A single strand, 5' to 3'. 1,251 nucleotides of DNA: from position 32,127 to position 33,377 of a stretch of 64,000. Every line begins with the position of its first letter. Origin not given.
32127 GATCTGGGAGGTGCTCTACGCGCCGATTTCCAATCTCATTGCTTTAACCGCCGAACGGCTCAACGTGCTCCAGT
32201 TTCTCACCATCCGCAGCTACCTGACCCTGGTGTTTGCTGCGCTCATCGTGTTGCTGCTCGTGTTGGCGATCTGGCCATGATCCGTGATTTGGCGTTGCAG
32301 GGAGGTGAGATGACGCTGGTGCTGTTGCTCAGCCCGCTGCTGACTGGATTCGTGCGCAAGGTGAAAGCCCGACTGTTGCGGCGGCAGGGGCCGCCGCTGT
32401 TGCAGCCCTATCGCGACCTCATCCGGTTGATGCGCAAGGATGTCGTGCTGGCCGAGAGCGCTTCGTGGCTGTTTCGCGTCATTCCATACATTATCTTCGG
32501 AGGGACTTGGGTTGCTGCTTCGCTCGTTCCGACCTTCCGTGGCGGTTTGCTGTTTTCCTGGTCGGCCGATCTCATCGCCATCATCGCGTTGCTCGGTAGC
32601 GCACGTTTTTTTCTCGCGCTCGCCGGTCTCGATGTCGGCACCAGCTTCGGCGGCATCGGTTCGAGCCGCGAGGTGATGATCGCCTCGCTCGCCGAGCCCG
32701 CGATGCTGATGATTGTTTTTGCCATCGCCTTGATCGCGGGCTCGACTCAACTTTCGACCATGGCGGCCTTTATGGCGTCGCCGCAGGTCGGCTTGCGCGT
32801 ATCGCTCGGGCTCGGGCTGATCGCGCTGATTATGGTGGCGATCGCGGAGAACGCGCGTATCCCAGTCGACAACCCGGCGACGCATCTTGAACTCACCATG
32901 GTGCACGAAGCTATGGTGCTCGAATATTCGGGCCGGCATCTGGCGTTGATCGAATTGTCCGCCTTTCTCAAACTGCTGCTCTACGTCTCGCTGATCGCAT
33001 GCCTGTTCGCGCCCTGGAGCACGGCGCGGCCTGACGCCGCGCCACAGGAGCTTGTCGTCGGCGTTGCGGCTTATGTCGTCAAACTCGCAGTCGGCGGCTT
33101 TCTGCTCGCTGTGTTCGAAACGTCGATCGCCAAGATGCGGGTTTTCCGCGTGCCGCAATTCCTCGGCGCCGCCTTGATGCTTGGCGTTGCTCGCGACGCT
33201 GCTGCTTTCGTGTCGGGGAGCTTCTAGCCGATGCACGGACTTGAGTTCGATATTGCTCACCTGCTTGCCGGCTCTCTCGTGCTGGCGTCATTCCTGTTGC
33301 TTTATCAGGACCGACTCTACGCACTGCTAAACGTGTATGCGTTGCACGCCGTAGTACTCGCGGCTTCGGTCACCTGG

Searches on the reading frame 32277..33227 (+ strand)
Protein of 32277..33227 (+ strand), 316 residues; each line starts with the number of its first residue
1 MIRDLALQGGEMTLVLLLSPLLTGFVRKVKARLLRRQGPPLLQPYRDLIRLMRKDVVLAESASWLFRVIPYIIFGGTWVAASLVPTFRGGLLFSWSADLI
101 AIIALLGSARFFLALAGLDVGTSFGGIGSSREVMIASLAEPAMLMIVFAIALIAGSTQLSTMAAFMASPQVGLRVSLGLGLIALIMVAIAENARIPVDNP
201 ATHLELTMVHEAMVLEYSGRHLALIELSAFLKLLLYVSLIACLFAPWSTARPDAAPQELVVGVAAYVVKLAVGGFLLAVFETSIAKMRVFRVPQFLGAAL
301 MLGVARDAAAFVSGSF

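Call 4: search_protein_families(library=pfam, proteins=[window:32277-33227:+])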
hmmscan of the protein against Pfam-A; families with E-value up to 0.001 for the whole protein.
window:32277-33227:+ (316 aa): 1 family
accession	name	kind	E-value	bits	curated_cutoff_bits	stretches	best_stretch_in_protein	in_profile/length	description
PF00146.26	NADHdh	-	8.1e-39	134.2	27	1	14-297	10-283/298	NADH dehydrogenase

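Call 6: search_protein_families(library=ncbifam, proteins=[window:32277-33227:+])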
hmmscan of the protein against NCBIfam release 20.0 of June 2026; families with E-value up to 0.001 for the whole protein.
window:32277-33227:+ (316 aa): 5 families
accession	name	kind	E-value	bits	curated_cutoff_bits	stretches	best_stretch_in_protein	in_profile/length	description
NF004741.0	PRK06076.1-2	equivalog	4.4e-17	62.3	305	1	24-290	42-308/337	NADH-quinone oxidoreductase subunit NuoH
NF004745.0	PRK06076.1-6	equivalog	4.4e-10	39.3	450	1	15-289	26-307/341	NADH-quinone oxidoreductase subunit NuoH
NF004744.0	PRK06076.1-5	equivalog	1.7e-09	37.3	542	1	41-249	73-282/372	NADH-quinone oxidoreductase subunit NuoH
NF004742.0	PRK06076.1-3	equivalog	2.9e-09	36.6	531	1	39-294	65-324/356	NADH-quinone oxidoreductase subunit NuoH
NF004740.0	PRK06076.1-1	equivalog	8.6e-08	32.1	399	1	41-249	57-262/325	NADH-quinone oxidoreductase subunit NuoH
